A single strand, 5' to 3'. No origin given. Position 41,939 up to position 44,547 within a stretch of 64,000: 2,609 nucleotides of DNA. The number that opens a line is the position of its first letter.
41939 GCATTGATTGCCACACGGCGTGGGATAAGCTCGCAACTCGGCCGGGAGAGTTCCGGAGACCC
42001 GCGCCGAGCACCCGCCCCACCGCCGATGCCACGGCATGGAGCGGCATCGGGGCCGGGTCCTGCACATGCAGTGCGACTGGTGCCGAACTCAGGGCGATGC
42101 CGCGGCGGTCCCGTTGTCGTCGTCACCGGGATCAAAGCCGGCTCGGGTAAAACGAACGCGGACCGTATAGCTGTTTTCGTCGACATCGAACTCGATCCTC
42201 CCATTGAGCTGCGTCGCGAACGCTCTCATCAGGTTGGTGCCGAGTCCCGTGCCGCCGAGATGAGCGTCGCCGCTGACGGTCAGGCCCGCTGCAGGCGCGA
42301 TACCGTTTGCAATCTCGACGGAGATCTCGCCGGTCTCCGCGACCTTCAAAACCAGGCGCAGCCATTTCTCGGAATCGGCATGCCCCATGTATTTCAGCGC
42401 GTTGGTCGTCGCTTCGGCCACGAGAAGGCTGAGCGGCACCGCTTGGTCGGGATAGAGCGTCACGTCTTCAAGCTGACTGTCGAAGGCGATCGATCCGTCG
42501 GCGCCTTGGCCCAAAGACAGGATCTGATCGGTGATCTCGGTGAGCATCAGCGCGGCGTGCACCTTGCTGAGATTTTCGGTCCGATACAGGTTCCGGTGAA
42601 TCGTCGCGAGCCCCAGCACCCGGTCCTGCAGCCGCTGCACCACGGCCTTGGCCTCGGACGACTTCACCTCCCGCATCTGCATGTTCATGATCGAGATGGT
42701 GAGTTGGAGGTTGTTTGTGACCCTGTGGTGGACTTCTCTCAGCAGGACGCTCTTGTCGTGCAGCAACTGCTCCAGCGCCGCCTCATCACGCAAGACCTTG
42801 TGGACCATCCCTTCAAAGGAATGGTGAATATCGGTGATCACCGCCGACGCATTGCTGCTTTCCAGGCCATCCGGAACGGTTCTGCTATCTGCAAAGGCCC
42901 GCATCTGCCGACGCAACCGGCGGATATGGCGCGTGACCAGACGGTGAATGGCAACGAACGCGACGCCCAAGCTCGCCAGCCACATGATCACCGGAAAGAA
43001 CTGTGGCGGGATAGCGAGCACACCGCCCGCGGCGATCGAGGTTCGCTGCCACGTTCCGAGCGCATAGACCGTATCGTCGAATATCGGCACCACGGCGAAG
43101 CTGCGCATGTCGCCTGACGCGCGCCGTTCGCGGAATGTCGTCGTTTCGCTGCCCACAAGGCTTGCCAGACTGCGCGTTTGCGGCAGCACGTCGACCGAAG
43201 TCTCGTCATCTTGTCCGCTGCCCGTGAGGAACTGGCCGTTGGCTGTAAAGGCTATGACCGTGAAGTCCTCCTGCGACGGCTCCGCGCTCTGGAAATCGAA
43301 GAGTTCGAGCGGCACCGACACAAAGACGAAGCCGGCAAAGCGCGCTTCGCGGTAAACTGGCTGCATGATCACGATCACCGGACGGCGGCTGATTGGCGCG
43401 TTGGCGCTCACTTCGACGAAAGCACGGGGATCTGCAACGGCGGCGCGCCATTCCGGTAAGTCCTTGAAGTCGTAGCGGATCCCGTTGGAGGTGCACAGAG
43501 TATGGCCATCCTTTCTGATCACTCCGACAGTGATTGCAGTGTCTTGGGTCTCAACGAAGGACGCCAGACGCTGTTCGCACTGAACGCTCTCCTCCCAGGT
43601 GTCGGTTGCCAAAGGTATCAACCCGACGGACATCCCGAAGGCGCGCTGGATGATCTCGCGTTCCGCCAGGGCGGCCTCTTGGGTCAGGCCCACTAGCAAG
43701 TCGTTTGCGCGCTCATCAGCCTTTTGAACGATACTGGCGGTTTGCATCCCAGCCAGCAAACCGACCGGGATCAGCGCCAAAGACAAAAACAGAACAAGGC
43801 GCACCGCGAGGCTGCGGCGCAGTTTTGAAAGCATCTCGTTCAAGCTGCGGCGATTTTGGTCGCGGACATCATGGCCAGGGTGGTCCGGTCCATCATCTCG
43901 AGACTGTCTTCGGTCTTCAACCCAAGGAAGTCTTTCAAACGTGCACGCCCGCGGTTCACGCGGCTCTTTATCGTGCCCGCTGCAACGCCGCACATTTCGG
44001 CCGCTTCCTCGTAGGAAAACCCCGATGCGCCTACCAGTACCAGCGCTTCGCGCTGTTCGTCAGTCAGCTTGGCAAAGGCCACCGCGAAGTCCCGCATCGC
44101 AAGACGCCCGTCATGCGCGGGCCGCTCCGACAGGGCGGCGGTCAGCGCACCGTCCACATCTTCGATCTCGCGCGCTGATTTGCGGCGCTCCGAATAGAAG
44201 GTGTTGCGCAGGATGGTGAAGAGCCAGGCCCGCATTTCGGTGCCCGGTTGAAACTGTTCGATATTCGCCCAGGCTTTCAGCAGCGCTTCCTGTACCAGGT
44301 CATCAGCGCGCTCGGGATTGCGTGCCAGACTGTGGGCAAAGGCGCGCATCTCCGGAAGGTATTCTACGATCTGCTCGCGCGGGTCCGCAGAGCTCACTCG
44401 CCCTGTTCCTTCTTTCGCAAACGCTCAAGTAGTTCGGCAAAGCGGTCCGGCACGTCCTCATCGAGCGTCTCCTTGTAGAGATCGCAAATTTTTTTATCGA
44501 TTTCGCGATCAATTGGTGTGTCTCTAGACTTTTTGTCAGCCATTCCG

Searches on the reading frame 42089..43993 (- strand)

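Call 48: search_protein_families(library=pfam, proteins=[window:42089-43993:-], max_evalue=0.01)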
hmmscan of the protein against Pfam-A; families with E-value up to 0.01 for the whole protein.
window:42089-43993:- (634 aa): 4 families
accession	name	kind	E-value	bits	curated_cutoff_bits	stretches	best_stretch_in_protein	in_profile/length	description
PF07568.18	HisKA_2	-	1.5e-19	70.3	22.3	1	420-493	1-74/76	Histidine kinase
PF02743.24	dCache_1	-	8.6e-11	42.3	45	1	84-303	10-229/240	Cache domain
PF02518.31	HATPase_c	-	4.1e-06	27.6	26.4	1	519-613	4-105/111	Histidine kinase-, DNA gyrase B-, and HSP90-like ATPase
PF07536.20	HWE_HK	-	1.5e-05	26.1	22.8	1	420-475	1-54/83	HWE histidine kinase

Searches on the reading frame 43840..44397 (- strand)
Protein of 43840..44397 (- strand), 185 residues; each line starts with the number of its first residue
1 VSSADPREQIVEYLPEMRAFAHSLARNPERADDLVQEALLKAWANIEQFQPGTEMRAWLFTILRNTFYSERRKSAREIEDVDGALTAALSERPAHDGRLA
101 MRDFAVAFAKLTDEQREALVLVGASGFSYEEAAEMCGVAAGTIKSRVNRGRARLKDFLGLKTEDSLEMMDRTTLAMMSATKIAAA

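Call 72: search_protein_families(library=pfam, proteins=[window:43840-44397:-], max_evalue=0.001)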
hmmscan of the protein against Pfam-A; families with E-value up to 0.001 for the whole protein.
window:43840-44397:- (185 aa): 6 families
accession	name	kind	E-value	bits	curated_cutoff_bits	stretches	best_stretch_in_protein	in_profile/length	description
PF04542.20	Sigma70_r2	-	4.4e-18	65.3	24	1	12-76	4-70/71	Sigma-70 region 2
PF08281.18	Sigma70_r4_2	-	2.3e-13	50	25.7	1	106-154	6-54/54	Sigma-70, region 4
PF22029.2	PhyR_sigma2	-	2.2e-12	47.3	27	1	10-63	1-54/55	Sigma2 domain of PhyR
PF04545.22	Sigma70_r4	-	3e-08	33.5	24.1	1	107-155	1-49/50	Sigma-70, region 4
PF07638.17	Sigma70_ECF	-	7.1e-05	23.2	21.1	1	90-156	115-181/185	ECF sigma factor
PF22233.2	PhyR_sigma-like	-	0.00093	19.4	27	0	109-143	2-36/50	Response regulator PhyR, sigma-like domain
